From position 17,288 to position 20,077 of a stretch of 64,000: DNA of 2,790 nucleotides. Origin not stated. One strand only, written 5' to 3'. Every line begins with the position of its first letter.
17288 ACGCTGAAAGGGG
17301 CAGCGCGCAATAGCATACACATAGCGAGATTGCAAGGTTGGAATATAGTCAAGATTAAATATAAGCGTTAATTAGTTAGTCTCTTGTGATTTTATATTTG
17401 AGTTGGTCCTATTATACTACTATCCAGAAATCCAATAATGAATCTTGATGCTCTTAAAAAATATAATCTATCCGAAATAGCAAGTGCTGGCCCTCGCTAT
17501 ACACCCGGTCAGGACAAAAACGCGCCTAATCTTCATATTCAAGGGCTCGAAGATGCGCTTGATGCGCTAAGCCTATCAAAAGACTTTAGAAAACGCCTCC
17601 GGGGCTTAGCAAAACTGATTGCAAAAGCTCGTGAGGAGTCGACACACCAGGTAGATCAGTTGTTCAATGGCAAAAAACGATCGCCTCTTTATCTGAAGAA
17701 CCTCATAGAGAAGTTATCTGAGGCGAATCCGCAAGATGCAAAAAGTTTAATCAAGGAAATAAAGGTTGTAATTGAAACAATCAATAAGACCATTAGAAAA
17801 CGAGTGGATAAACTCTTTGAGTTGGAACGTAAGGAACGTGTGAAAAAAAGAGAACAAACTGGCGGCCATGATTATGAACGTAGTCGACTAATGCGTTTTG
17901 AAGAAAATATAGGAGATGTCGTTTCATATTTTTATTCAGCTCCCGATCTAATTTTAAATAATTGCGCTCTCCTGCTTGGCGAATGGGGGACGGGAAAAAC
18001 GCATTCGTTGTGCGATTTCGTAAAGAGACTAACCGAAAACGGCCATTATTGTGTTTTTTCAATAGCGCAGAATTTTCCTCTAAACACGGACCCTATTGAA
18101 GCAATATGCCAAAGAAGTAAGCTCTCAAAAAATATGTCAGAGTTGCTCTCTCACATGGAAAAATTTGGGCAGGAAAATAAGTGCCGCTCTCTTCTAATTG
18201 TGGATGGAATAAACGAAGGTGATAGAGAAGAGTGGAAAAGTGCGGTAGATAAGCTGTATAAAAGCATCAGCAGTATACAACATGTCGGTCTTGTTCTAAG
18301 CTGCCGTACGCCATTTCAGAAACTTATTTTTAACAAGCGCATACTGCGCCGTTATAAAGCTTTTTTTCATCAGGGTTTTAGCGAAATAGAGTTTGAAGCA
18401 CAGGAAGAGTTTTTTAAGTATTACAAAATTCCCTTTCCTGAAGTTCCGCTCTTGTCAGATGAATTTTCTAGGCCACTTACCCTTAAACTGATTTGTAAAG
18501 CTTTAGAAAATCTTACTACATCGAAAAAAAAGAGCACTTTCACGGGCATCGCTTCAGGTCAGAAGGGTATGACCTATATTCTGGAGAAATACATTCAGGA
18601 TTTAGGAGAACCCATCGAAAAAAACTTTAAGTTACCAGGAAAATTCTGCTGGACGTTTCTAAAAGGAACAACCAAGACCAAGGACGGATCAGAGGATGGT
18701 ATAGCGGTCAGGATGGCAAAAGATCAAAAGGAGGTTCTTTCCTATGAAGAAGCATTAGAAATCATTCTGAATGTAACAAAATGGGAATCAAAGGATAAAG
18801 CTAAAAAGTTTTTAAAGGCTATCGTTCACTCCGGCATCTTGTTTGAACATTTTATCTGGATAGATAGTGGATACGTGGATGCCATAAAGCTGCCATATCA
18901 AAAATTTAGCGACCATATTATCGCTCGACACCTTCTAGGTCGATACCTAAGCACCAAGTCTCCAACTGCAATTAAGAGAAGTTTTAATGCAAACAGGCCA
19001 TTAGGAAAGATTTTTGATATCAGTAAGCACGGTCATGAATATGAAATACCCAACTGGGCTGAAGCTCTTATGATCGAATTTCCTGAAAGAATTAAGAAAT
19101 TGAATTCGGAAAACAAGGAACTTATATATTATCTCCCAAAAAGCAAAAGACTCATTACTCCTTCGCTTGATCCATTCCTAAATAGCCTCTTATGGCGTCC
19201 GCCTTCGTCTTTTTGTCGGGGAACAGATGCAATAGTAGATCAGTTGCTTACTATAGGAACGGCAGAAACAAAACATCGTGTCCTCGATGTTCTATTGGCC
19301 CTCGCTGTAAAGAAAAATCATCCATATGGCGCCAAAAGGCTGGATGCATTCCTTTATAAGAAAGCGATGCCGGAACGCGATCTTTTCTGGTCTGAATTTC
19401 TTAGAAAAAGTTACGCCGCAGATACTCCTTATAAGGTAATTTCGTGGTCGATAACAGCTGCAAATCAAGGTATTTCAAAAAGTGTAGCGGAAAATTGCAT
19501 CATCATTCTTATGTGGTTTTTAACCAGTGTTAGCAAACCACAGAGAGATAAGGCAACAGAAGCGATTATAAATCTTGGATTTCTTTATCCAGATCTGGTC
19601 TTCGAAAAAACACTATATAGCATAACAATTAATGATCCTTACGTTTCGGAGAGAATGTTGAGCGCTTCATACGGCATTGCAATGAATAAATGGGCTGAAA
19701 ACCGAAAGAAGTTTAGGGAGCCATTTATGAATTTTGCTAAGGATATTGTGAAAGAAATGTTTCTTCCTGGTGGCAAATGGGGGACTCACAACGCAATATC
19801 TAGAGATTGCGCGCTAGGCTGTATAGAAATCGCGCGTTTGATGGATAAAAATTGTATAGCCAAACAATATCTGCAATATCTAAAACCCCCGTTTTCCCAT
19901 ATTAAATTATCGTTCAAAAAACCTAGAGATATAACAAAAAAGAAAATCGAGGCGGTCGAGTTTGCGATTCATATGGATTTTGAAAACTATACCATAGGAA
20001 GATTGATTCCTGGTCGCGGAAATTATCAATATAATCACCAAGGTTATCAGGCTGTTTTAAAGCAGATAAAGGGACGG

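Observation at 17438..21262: Giant (1274 aa) STAND/NACHT-like NTPase with unassigned N- and C-terminal domains: candidate single-protein antiviral sensor-effector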

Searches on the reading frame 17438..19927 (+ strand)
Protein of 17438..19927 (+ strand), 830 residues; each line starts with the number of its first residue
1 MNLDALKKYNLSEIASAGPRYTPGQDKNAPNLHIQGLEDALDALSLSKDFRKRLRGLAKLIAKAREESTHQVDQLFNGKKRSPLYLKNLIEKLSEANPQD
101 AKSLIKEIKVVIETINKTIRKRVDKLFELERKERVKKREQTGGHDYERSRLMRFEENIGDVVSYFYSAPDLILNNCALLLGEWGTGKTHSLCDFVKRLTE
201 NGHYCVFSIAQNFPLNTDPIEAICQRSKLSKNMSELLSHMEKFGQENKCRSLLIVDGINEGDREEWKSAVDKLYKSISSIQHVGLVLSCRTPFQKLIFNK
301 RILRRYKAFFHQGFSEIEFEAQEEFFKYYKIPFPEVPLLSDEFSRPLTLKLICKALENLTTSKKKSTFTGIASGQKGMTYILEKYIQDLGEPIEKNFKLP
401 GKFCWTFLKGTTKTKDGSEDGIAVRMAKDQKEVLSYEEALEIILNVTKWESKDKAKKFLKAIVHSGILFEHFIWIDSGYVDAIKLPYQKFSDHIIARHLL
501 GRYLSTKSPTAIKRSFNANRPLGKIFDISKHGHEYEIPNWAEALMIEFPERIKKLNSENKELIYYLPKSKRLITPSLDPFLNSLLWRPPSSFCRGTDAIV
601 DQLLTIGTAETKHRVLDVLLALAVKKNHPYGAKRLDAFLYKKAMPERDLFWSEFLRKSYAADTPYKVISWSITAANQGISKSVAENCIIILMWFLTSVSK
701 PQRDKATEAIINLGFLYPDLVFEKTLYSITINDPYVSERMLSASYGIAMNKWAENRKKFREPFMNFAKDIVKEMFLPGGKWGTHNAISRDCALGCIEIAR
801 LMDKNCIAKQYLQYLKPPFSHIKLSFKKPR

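Call 43: predict_structure(alignment_id=A2)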
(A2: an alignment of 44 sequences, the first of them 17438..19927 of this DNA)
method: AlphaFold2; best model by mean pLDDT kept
length: 830 residues; sequences in the alignment: 44
mean_pLDDT: 89.3   pTM: 0.78
mean pLDDT of the five models: 89.3, 89.0, 88.9, 86.8, 86.7
residues with pLDDT >= 90: 495; 70-90: 319; 50-70: 15; < 50: 1
segments of 3 or more residues with pLDDT < 50: none
pLDDT, mean of each block of 10 residues (from residue 1): 91 86 81 87 93 93 82 86 94 94 93 92 87 68 76 84 82 91 88 93 94 88 92 95 95 94 90 94 95 86 92 85 88 81 82 86 80 75 89 92 93 92 94 91 94 91 82 73 82 92 93 93 92 90 93 85 93 92 88 93 92 94 90 95 91 89 89 89 94 92 93 96 96 92 96 87 96 93 90 96 93 91 70
secondary structure, 60 per line:
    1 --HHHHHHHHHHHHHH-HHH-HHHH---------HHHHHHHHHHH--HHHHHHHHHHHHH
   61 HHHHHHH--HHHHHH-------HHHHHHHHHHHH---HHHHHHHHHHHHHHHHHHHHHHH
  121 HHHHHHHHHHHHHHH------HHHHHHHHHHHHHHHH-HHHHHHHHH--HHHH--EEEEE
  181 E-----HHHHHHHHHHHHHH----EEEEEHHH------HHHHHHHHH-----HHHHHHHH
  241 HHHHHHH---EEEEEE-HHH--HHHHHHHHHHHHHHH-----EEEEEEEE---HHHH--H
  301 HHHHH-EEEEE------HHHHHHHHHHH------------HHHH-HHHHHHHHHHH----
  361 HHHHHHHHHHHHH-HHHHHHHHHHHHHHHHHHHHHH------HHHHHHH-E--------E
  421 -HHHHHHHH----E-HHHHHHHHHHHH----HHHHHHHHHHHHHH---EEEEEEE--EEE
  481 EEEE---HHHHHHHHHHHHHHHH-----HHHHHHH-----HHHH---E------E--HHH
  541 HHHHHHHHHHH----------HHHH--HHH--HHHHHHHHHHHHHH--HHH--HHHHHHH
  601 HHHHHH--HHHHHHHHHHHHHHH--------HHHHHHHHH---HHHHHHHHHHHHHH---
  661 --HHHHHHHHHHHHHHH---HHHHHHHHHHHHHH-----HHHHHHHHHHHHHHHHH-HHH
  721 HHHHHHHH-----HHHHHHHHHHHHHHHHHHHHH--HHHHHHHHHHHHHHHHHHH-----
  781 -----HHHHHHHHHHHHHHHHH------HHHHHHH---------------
elements in order (helices of 4 or more, strands of 3 or more residues): H3-16 H22-25 H35-45 H48-67 H70-75 H83-94 H98-135 H142-157 H159-167 H170-173 E176-181 H187-200 E205-209 H219-227 H233-247 E251-256 H263-277 E283-290 H294-297 H300-305 E307-311 H318-328 H341-344 H346-356 H361-373 H375-396 H403-409 H422-429 H436-447 H452-465 E469-475 E478-484 H488-503 H509-515 H521-524 H538-551 H562-565 H573-586 H594-606 H609-623 H632-640 H644-657 H663-677 H681-694 H700-716 H718-728 H734-754 H757-775 H786-802 H809-815

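Call 47: fold_search(model_id=the predicted structure, library=pdb)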
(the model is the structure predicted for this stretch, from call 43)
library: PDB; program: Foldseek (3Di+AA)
matches with E <= 10: 1149; with E <= 0.001: 14
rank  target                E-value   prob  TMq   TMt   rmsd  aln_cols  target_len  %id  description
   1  1fnn_A                2.5e-06  1.00  0.17  0.33  16.6       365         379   12  CRYSTAL STRUCTURE OF CDC6P FROM PYROBACULUM AEROPHILUM (released 2000-10-04)
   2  8dgf_A                1.1e-05  1.00  0.22  0.14  16.6       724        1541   12  Avs4 bound to phage PhiV-1 portal (released 2022-08-03)
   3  2qby_A                4.5e-05  1.00  0.20  0.36  11.1       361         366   14  Crystal structure of a heterodimer of Cdc6/Orc1 initiators bound to origin DNA (from S. solfataricus) (released 2007-09-11)
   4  2qby_B                1.2e-04  1.00  0.20  0.38  11.3       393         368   14  Crystal structure of a heterodimer of Cdc6/Orc1 initiators bound to origin DNA (from S. solfataricus) (released 2007-09-11)
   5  8s0e_G                1.3e-04  1.00  0.17  0.36  13.0       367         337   13  H. sapiens OCCM bound to double stranded DNA (released 2024-10-02)
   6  7jgr_A                1.3e-04  1.00  0.17  0.31  12.5       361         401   12  Structure of Drosophila ORC bound to DNA (84 bp) and Cdc6 (released 2020-09-09)
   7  9j0a_A                3.5e-04  0.99  0.19  0.17  28.3       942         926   11  Complex structure of ANKRD11/STAG2/RAD21 (released 2025-03-19)
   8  7jps_C                4.1e-04  0.99  0.16  0.21  34.0       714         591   13  ORC-DNA: Human Origin Recognition Complex (ORC) with DNA bound in the core (released 2020-09-09)
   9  7jgr_B                4.5e-04  1.00  0.14  0.34  14.4       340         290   13  Structure of Drosophila ORC bound to DNA (84 bp) and Cdc6 (released 2020-09-09)
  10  7jgr_G                5.3e-04  1.00  0.18  0.35  12.6       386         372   12  Structure of Drosophila ORC bound to DNA (84 bp) and Cdc6 (released 2020-09-09)
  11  5zr1_B                6.4e-04  1.00  0.13  0.24  13.8       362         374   12  Saccharomyces Cerevisiae Origin Recognition Complex Bound to a 72-bp Origin DNA containing ACS and B1 element (released 2018-07-11)
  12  4xgc_E                6.7e-04  1.00  0.18  0.33  14.6       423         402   12  Crystal structure of the eukaryotic origin recognition complex (released 2015-04-01)
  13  6mfv_A                6.7e-04  0.99  0.15  0.18  24.9       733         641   12  Crystal structure of the Signal Transduction ATPase with Numerous Domains (STAND) protein with a tetratricopeptide rep (released 2019-02-20)
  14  8s0e_E                7.8e-04  1.00  0.15  0.31  15.1       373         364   13  H. sapiens OCCM bound to double stranded DNA (released 2024-10-02)
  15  9l3u_D                1.2e-03  1.00  0.15  0.35   8.5       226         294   16  Heptamer Msp1 from S.cerevisiae(with a catalytic dead mutation) in complex with an unknown peptide substrate (released 2025-12-24)
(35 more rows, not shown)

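Call 72: find_related_loci(query=A2, collection=viral_contigs, flank=10000)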
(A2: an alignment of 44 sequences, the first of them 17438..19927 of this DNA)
Query A2 (830 aa) in viral_contigs; peptide patterns used: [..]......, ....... (x = any residue, [..] = any of these).
229 stretches matched a pattern; 4 encode a relative of the query (tblastn E <= 1e-3); 3 distinct loci.
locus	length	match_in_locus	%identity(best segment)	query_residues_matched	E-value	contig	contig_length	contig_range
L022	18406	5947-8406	36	12-826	7e-168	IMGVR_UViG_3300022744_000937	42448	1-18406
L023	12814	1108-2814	32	218-830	5e-27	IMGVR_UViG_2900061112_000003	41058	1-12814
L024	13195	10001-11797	22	158-799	3e-27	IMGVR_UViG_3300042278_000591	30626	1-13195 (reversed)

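Call 73: find_related_loci(query=A2, collection=metagenome_contigs, flank=10000)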
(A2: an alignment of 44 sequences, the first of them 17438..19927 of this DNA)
Query A2 (830 aa) in metagenome_contigs; peptide patterns used: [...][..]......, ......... (x = any residue, [..] = any of these).
600 stretches matched a pattern (row limit reached: there are more); 289 encode a relative of the query (tblastn E <= 1e-3); the best 80 are kept; 79 distinct loci.
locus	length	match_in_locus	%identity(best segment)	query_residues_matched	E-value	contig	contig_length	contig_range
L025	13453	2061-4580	86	1-830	0e+0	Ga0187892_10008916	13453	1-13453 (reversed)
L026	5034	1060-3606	39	1-828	0e+0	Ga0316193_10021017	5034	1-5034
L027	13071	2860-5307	38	1-819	0e+0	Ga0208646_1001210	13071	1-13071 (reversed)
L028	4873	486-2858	38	55-830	0e+0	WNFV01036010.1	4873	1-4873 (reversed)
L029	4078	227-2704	39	1-827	0e+0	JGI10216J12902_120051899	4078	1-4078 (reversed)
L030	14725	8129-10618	36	1-826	0e+0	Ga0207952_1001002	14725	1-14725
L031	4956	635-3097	39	1-822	0e+0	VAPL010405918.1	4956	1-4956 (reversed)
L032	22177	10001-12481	38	1-826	0e+0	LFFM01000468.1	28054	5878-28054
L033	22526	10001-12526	36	1-822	0e+0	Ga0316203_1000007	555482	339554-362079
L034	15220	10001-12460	37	3-826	1e-177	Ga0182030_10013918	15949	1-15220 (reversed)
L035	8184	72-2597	35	1-821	4e-177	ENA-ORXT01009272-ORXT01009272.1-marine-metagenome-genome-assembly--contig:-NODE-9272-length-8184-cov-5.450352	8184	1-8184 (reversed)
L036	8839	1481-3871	37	1-799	2e-176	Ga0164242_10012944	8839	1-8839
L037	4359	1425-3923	36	3-826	8e-179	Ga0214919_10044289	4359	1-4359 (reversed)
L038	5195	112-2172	42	147-826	2e-175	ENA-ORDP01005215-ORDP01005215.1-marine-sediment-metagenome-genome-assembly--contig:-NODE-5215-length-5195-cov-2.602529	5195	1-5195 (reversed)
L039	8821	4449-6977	34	6-829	2e-171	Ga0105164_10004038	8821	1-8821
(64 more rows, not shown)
